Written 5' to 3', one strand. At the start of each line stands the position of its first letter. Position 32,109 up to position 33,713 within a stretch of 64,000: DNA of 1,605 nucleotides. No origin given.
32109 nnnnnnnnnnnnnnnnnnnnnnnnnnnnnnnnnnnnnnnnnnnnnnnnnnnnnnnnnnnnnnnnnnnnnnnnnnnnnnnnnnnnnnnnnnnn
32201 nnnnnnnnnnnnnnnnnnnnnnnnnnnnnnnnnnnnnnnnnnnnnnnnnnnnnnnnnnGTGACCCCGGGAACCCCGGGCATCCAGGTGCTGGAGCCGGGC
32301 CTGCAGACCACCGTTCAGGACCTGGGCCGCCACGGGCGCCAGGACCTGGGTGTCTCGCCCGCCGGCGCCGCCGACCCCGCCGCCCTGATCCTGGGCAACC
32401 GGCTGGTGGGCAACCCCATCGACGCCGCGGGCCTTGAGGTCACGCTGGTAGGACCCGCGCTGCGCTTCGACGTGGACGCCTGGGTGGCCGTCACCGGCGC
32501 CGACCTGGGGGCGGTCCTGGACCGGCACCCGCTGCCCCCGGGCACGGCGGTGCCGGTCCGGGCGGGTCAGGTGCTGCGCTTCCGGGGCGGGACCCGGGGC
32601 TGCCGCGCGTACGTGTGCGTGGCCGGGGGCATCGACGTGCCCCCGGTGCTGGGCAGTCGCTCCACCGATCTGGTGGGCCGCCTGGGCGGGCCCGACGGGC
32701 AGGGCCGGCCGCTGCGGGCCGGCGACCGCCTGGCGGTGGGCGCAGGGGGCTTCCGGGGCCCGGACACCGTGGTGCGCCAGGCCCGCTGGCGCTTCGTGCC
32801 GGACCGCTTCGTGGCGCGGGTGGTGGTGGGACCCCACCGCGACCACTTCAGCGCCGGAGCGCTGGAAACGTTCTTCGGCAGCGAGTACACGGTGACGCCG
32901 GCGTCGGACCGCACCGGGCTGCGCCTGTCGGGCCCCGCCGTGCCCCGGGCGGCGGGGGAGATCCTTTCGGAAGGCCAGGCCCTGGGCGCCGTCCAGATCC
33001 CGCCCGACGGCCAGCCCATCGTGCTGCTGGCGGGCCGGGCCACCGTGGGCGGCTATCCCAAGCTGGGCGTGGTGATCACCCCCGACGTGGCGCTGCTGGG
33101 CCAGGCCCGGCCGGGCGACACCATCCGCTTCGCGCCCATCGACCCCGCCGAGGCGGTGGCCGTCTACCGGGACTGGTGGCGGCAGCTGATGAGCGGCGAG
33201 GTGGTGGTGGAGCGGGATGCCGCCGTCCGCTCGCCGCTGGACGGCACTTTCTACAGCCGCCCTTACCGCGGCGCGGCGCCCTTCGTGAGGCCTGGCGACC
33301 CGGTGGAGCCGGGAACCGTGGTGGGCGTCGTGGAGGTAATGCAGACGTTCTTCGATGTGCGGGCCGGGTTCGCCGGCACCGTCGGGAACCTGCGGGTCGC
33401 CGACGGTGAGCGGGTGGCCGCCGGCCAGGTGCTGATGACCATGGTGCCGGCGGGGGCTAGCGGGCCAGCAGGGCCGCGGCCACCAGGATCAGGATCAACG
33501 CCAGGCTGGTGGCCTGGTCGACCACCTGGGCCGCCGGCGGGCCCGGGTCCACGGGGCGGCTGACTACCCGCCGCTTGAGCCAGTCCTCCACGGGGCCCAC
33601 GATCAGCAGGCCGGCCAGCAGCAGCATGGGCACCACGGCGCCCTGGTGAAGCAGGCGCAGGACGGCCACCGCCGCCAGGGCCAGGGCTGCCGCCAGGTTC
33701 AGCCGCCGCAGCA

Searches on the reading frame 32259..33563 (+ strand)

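Call 4: search_protein_families(library=pfam, proteins=[window:32259-33563:+])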
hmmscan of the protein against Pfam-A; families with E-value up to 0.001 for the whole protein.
window:32259-33563:+ (434 aa): 3 families
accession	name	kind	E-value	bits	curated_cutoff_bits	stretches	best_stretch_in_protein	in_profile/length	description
PF02626.20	CT_A_B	-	1.3e-90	304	25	1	30-292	1-260/261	Carboxyltransferase domain, subdomain A and B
PF00364.28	Biotin_lipoyl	-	4.7e-11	42.8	22.1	1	323-395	3-73/73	Biotin-requiring enzyme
PF13533.13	Biotin_lipoyl_2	-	0.00033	20.9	29.8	0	367-394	3-30/32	Biotin-lipoyl like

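Call 5: search_protein_families(library=ncbifam, proteins=[window:32259-33563:+])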
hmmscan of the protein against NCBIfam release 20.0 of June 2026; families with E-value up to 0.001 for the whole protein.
window:32259-33563:+ (434 aa): 11 families
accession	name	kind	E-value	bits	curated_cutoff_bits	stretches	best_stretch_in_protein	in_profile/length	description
TIGR00724.1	urea_amlyse_rel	domain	1.7e-82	277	230.2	1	8-302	2-296/315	5-oxoprolinase/urea amidolyase family protein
NF045499.1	PxpC_5OPro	equivalog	4.9e-69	232.9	500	1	9-305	3-294/306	5-oxoprolinase subunit PxpC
TIGR02712.1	urea_carbox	equivalog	1.1e-65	222.1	1303.85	2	5-306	446-760/1201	urea carboxylase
NF005457.0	PRK07051.1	equivalog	7.7e-24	83.7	87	1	322-394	5-77/80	acetyl-CoA carboxylase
TIGR00531.1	BCCP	equivalog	6.8e-14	52.6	115.2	1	320-394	79-153/156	acetyl-CoA carboxylase biotin carboxyl carrier protein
NF006761.0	PRK09282.1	domain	3.9e-08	32.2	402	1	316-395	517-589/591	pyruvate carboxylase subunit B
NF010643.0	PRK14040.1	subfamily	9.7e-05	21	892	1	342-395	541-594/595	oxaloacetate decarboxylase subunit alpha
NF006079.0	PRK08225.1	equivalog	0.00016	21.6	95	1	343-394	17-68/70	acetyl-CoA carboxylase biotin carboxyl carrier protein subunit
TIGR01108.1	oadA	equivalog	0.00023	19.8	756.5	1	343-392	533-582/582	sodium-extruding oxaloacetate decarboxylase subunit alpha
NF004547.1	PRK05889.1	equivalog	0.00051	20.2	75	0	343-393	18-68/71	biotin/lipoyl-binding carrier protein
TIGR01843.1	type_I_hlyD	subfamily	0.00072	18.6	208.65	0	372-397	51-76/422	HlyD family type I secretion periplasmic adaptor subunit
